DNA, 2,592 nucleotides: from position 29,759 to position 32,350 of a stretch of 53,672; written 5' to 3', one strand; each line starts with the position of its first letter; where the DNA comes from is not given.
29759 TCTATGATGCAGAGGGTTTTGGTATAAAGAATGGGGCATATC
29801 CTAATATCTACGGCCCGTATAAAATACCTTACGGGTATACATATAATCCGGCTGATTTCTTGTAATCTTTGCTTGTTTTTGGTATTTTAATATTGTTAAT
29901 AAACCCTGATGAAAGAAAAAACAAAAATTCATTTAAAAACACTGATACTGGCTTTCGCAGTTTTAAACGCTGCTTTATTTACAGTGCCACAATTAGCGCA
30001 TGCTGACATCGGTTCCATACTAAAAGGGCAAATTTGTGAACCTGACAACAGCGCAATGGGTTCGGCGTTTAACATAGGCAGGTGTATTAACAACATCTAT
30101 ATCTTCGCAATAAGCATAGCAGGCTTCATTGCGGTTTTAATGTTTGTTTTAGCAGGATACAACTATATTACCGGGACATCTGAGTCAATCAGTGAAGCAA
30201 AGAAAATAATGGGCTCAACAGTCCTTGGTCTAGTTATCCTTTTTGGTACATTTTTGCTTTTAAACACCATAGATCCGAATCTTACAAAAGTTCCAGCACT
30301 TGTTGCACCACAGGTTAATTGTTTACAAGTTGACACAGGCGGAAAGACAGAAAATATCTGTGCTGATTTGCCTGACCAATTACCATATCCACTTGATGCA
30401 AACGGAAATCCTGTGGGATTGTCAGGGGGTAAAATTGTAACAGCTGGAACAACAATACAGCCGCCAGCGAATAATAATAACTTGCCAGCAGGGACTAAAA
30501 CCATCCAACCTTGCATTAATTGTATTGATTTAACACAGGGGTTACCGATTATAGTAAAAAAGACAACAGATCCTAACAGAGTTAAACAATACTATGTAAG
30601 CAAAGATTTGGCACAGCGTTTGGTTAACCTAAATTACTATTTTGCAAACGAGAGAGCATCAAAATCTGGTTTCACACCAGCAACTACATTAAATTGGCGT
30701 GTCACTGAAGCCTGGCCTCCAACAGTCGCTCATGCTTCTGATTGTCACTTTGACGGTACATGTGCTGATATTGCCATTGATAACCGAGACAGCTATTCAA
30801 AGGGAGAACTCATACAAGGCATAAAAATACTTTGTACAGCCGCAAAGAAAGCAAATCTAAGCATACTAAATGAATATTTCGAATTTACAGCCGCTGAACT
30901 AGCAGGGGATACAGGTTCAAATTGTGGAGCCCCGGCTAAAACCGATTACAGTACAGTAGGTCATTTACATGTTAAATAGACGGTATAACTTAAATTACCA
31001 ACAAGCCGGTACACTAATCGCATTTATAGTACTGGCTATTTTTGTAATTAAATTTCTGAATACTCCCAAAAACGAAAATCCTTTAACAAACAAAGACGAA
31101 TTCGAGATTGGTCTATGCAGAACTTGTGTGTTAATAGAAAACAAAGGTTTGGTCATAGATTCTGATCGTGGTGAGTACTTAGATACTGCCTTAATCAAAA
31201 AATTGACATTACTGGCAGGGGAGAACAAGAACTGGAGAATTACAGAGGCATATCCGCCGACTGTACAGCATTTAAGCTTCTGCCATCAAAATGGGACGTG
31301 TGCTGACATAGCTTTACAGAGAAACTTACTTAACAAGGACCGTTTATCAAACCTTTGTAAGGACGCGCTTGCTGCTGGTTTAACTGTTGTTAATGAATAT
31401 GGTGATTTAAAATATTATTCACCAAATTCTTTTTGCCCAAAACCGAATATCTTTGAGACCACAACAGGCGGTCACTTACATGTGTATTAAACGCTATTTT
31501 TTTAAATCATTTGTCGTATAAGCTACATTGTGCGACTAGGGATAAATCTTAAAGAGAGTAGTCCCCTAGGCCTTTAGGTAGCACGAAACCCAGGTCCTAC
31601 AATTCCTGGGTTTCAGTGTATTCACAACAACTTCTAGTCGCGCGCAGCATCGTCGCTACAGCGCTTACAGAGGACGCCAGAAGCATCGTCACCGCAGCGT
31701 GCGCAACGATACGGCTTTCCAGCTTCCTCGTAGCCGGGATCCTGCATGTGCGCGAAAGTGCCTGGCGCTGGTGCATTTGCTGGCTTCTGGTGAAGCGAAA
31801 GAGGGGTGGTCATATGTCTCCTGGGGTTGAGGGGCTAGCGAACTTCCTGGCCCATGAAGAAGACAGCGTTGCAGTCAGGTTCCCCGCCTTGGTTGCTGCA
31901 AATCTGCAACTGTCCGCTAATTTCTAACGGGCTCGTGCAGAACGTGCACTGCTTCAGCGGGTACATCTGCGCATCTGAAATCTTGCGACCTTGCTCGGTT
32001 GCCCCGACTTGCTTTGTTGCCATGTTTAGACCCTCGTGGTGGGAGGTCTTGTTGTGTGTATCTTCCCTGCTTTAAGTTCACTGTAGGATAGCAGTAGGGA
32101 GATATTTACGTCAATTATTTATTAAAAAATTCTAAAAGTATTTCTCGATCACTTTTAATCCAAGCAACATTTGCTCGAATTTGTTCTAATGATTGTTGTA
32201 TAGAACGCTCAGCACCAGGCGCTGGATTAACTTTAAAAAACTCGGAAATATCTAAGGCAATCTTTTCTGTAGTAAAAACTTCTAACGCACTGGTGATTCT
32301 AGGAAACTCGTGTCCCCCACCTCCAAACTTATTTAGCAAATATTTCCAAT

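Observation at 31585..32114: Cassette 3: two tandem Cys4 mini-proteins, one invisible to the 60-aa ORF track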

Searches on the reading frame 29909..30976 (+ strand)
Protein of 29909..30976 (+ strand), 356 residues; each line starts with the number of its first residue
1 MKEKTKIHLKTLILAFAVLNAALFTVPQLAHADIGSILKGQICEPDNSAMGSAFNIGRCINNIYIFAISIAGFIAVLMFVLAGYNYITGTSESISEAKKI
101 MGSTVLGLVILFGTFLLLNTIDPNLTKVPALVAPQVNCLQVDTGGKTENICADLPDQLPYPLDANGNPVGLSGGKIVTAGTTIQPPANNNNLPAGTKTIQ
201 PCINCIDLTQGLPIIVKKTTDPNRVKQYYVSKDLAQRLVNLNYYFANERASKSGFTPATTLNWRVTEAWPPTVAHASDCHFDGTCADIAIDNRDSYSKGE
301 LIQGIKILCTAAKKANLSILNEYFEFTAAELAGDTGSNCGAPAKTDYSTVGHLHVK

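Call 16: search_protein_families(library=pfam, proteins=[window:29909-30976:+], max_evalue=1)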
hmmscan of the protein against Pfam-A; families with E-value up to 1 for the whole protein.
window:29909-30976:+ (356 aa): 2 families
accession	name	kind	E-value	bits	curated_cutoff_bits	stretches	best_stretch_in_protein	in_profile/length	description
PF18895.5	T4SS_pilin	-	2.7e-06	27.8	26.6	1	56-112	5-62/71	Type IV secretion system pilin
PF04956.18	TrbC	-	0.13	12.9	27.9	1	54-113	35-90/98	TrbC/VIRB2 pilin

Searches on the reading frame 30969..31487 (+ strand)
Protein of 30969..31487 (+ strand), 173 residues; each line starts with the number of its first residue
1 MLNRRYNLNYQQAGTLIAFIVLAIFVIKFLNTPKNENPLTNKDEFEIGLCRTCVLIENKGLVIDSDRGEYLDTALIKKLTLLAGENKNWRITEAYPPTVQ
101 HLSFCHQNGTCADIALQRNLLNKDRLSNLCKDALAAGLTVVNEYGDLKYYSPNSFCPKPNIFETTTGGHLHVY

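Call 16: search_protein_families(library=pfam, proteins=[window:30969-31487:+], max_evalue=1)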
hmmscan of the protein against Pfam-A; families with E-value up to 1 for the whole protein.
window:30969-31487:+ (173 aa): 2 families
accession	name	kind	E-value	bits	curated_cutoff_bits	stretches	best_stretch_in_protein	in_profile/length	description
PF11125.13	Phage_MS2_lysis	-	0.18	12.3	25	1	11-31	12-32/54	Bacteriophage MS2, lysis protein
PF23308.1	TSP1_TSH7A-B_C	-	0.31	11.4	27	1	96-111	1-16/40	THS7A/B C-terminal TSP1 domain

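Call 20: find_encoding_contigs(protein=window:30969-31487:+, flank=6000)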
Protein window:30969-31487:+ (173 aa): 8 contigs read that carry it; 3 places shown.
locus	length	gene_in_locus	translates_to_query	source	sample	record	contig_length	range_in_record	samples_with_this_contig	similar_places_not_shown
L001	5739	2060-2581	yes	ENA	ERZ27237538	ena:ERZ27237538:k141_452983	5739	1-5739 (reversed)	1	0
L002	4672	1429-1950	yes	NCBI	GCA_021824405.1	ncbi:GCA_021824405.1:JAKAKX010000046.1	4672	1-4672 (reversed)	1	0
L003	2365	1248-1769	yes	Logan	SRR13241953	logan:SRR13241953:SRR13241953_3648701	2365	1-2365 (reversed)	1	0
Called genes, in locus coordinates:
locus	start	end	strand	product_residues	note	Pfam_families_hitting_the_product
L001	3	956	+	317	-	?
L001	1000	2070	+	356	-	PF18895:T4SS_pilin (weak)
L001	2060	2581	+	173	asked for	-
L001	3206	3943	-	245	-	PF11838:ERAP1_C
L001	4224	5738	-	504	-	?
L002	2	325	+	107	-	?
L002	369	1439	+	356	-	PF18895:T4SS_pilin (weak)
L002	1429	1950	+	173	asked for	-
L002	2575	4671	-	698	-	?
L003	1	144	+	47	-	?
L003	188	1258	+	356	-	PF18895:T4SS_pilin (weak)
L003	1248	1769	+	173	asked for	-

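Call 79: find_homologous_proteins(query=window:30969-31487:+, max_evalue=0.00001)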
Query window:30969-31487:+ (173 aa): 14 proteins with E <= 0.00001 among 78 candidates.
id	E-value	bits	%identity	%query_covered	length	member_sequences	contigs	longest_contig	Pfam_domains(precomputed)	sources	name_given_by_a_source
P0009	8.6e-114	395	100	100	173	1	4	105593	-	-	-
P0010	3.2e-96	338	87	99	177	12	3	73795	-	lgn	-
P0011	2.9e-93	328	82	100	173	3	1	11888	-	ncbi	ncbi:MAG: hypothetical protein ACYC5G_03870 [Candidatus Doudnabacteria bacterium]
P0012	6.0e-92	324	81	100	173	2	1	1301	-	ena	-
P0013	1.8e-91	322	81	100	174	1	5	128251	-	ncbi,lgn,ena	ncbi:MAG: hypothetical protein AAB948_03100 [Patescibacteria group bacterium]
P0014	5.0e-59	217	59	99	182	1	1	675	-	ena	-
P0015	1.3e-42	163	59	73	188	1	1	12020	-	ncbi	-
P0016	6.4e-41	158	58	73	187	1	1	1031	-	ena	-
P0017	3.2e-37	146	55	73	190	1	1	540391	-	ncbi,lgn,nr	ncbi:MAG: hypothetical protein JWO40_580 [Candidatus Doudnabacteria bacterium]|nr:hypothetical prote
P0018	1.0e-36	144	53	73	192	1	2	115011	-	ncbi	ncbi:MAG: hypothetical protein NVSMB66_1900 [Candidatus Doudnabacteria bacterium]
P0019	1.6e-36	143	54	73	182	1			-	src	-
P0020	8.1e-35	138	53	73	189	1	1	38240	-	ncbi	-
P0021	4.2e-17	80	39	72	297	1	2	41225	PF18895.6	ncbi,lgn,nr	ncbi:MAG: pilin [Patescibacteria group bacterium]|nr:pilin [Patescibacteria group bacterium]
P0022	3.0e-11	61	41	64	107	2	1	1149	-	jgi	-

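Call 80: find_encoding_contigs(protein=P0017, flank=6000, max_places=2)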
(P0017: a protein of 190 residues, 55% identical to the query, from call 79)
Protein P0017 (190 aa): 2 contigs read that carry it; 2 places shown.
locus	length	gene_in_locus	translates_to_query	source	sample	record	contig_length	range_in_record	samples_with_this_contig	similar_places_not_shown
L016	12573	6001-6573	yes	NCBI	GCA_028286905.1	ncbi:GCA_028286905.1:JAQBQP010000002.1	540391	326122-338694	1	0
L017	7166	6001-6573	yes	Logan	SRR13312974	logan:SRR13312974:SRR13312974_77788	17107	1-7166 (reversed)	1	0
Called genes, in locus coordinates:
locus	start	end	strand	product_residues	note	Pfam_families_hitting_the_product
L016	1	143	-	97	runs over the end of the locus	-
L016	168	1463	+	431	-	PF03808:Glyco_tran_WecG, PF00293:NUDIX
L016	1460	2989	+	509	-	PF00749:tRNA-synt_1c, PF19269:Anticodon_2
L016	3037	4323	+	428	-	PF01551:Peptidase_M23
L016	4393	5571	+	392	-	PF18895:T4SS_pilin (weak), PF13529:Peptidase_C39_2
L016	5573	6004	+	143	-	-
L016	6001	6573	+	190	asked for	-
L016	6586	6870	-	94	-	PF01541:GIY-YIG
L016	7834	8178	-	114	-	-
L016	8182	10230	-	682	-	-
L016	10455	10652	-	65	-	-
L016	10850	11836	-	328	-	PF02195:ParB_N, PF17762:HTH_ParB (weak)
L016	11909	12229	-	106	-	-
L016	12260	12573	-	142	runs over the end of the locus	-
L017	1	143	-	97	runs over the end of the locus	-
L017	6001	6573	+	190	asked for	-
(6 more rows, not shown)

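Call 81: find_encoding_contigs(protein=P0015, flank=6000, max_places=2)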
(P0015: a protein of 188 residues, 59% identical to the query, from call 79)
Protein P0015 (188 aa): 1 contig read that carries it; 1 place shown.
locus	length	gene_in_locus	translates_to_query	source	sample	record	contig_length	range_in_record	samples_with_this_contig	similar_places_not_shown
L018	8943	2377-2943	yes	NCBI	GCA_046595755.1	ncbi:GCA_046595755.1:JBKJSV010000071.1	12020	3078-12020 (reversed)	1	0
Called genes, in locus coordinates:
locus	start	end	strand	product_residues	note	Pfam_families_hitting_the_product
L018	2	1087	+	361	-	?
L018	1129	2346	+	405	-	PF13529:Peptidase_C39_2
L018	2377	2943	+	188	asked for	-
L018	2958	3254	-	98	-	PF01541:GIY-YIG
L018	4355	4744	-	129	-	-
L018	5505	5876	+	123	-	-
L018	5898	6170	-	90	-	PF13459:Fer4_15, PF13370:Fer4_13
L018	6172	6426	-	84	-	PF01106:NifU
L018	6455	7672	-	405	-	PF00266:Aminotran_5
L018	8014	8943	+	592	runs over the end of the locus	PF00664:ABC_membrane, PF02463:SMC_N (faint), PF00005:ABC_tran, PF13304:AAA_21 (faint)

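Call 82: find_encoding_contigs(protein=P0018, flank=6000, max_places=2)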
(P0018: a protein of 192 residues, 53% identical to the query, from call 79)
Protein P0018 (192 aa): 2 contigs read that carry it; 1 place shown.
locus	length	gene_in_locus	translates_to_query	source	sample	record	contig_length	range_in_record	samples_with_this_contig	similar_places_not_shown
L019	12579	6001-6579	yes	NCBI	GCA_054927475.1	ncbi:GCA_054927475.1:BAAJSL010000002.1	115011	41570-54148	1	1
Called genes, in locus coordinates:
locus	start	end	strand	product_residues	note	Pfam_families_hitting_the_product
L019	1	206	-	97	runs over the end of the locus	-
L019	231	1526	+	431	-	PF03808:Glyco_tran_WecG, PF00293:NUDIX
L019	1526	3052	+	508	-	PF00749:tRNA-synt_1c, PF19269:Anticodon_2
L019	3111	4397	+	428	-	PF01551:Peptidase_M23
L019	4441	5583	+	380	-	PF18895:T4SS_pilin (weak), PF13529:Peptidase_C39_2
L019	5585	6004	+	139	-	-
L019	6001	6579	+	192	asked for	-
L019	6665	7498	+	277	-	PF00459:Inositol_P (weak)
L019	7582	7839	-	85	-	PF01541:GIY-YIG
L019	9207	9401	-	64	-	-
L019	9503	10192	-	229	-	PF00005:ABC_tran, PF13304:AAA_21 (faint)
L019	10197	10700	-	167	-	PF00528:BPD_transp_1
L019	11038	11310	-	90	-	PF13459:Fer4_15, PF13370:Fer4_13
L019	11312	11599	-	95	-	PF01106:NifU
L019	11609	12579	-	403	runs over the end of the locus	PF00266:Aminotran_5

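Call 108: search_dna_similar(query=L016:10853-11836:-, collection=plasmids, mode=protein, max_evalue=0.001, max_rows=8)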
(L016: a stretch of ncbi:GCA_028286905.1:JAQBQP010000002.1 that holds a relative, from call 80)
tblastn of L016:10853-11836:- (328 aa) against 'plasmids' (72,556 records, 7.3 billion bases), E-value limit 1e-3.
Records with a match: 2062; places in all: 2111; records where one place covers at least 80% of the query: 1.
Best place of each record, by identity: <60% 2062.
By first word of the organism name: Klebsiella 366; Escherichia 267; Salmonella 226; Acinetobacter 153; Citrobacter 83; Vibrio 70; Enterobacter 55; Neisseria 54; Leptospira 53; Providencia 53; and 146 more.
By predicted mobility (MOB-suite, as given by PLSDB): conjugative 1412; non-mobilizable 383; mobilizable 267.
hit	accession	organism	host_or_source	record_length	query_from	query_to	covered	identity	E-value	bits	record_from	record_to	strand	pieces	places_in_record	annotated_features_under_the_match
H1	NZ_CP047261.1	Pseudomonas syringae pv. maculicola str. ES4326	-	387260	17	245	70%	33.8%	2e-14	82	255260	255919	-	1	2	ParB/RepB/Spo0J family partition protein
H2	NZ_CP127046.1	Pseudomonas amygdali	Cucumis sativus,Culture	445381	17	245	70%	33.8%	2e-14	82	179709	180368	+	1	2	ParB/RepB/Spo0J family partition protein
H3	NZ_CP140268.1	Priestia megaterium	Single cell,ginseng rhizosphere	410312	19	278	79%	27.7%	3e-8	62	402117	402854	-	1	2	noc: nucleoid occlusion protein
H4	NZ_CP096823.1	Pseudomonas aeruginosa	Homo sapiens,blood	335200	19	245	69%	30.9%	4e-11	72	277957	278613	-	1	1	ParB/RepB/Spo0J family partition protein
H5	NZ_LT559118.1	Nonomuraea gerenzanensis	-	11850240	2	293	89%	23.9%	5e-7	59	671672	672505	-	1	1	none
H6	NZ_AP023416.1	Vescimonas fastidiosa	Homo sapiens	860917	12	258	75%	27.4%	4e-7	59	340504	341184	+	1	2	ParB/RepB/Spo0J family partition protein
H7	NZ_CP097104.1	Pseudomonas sp. NY11382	Homo sapiens,Airway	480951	13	235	68%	30.0%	2e-13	78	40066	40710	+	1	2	ParB/RepB/Spo0J family partition protein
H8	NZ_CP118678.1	Pseudomonas juntendi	chicken,feces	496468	13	235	68%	30.0%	2e-13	78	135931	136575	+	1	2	ParB/RepB/Spo0J family partition protein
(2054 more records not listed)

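Call 113: find_encoding_contigs(protein=P0020, flank=8000, max_places=2)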
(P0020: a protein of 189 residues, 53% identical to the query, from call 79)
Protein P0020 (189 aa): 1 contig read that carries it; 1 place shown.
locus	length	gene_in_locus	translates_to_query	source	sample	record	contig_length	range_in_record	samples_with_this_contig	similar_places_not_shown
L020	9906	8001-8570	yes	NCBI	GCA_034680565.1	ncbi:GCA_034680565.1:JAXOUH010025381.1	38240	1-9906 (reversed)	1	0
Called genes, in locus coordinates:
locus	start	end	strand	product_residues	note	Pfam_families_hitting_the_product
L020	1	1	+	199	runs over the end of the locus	PF02698:DUF218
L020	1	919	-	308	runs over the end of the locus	PF00551:Formyl_trans_N, PF02911:Formyl_trans_C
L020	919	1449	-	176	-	PF00929:RNase_T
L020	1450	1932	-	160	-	PF01327:Pep_deformylase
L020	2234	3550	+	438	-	PF03808:Glyco_tran_WecG, PF00293:NUDIX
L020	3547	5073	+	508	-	PF00749:tRNA-synt_1c, PF19269:Anticodon_2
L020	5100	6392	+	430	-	PF01551:Peptidase_M23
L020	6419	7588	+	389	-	PF18895:T4SS_pilin (weak), PF13529:Peptidase_C39_2, PF03412:Peptidase_C39 (faint)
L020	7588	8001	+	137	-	-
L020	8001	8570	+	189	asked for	-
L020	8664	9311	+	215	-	-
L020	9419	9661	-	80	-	PF01541:GIY-YIG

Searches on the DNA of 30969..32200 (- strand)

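Call 7: search_rna_families(source=window, start=31400, end=32200, threshold=evalue, max_evalue=10, show_alignments=3)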
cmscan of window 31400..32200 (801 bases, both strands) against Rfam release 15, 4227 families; matches with E-value up to 10: 2.
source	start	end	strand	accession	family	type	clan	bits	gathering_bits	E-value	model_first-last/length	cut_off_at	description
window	31884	31963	-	RF03164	NiCo-AnGGAG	Cis-reg; riboswitch;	CL00122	15.5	64.5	3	1-89/89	no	NiCo-AnGGAG riboswitch aptamer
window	32068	32148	+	RF03027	RT-6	Gene; sRNA;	-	13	46.7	6.4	1-75/75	no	RT-6 RNA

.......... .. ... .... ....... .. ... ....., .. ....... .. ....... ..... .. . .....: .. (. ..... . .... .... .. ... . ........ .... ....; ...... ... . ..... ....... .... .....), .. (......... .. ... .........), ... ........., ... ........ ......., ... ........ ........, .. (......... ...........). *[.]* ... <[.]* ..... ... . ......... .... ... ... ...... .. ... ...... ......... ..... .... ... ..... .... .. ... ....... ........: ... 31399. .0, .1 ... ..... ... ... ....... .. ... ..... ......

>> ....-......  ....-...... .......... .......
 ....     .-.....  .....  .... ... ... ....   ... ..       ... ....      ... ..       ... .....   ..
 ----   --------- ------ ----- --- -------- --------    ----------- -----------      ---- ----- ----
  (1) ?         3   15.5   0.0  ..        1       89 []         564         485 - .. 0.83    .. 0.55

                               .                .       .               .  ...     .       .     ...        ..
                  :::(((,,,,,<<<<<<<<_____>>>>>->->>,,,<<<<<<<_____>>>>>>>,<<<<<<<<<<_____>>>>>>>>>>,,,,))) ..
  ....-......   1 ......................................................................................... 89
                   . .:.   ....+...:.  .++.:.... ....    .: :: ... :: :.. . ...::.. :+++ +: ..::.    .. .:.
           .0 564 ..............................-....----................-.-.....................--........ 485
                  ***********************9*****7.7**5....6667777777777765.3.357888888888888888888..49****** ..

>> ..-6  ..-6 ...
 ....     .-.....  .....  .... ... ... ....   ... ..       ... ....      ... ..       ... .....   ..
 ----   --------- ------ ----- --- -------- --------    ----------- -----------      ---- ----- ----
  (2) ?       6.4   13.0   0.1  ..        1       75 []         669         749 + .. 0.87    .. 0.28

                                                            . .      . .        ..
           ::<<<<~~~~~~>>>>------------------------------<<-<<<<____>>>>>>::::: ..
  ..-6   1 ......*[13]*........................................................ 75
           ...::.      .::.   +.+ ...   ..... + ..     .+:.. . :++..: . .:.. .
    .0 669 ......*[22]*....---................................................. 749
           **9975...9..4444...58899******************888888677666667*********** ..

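Call 63: search_dna_similar(query=window:31480-32130:-, collection=phages, mode=distant, max_evalue=0.01)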
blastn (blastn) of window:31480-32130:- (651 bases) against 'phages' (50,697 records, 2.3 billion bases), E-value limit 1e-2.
No match.

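Call 64: search_dna_similar(query=window:31480-32130:-, collection=plasmids, mode=distant, max_evalue=0.01)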
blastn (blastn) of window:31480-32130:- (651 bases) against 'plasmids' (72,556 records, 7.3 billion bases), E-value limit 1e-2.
No match.

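Call 84: search_rna_families(sources=[L016, L018, L019], threshold=gathering, show_alignments=2)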
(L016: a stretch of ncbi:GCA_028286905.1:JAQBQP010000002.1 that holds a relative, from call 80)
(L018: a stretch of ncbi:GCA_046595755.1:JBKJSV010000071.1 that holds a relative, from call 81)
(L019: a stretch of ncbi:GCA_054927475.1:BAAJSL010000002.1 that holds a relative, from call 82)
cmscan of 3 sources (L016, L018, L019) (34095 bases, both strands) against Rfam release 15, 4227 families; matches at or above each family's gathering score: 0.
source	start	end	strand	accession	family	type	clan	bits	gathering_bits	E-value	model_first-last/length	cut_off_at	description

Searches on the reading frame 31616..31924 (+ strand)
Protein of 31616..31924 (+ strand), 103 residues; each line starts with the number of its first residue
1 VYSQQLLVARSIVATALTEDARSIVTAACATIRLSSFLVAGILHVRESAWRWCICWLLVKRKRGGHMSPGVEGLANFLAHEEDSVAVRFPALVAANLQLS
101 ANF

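Call 16: search_protein_families(library=pfam, proteins=[window:31616-31924:+], max_evalue=1)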
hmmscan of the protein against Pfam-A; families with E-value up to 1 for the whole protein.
seq(103 aa): 0 families

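Call 21: find_encoding_contigs(protein=window:31616-31924:+, flank=3000)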
Protein seq(103 aa) (103 aa): no gene with exactly this product is on record in the collection.
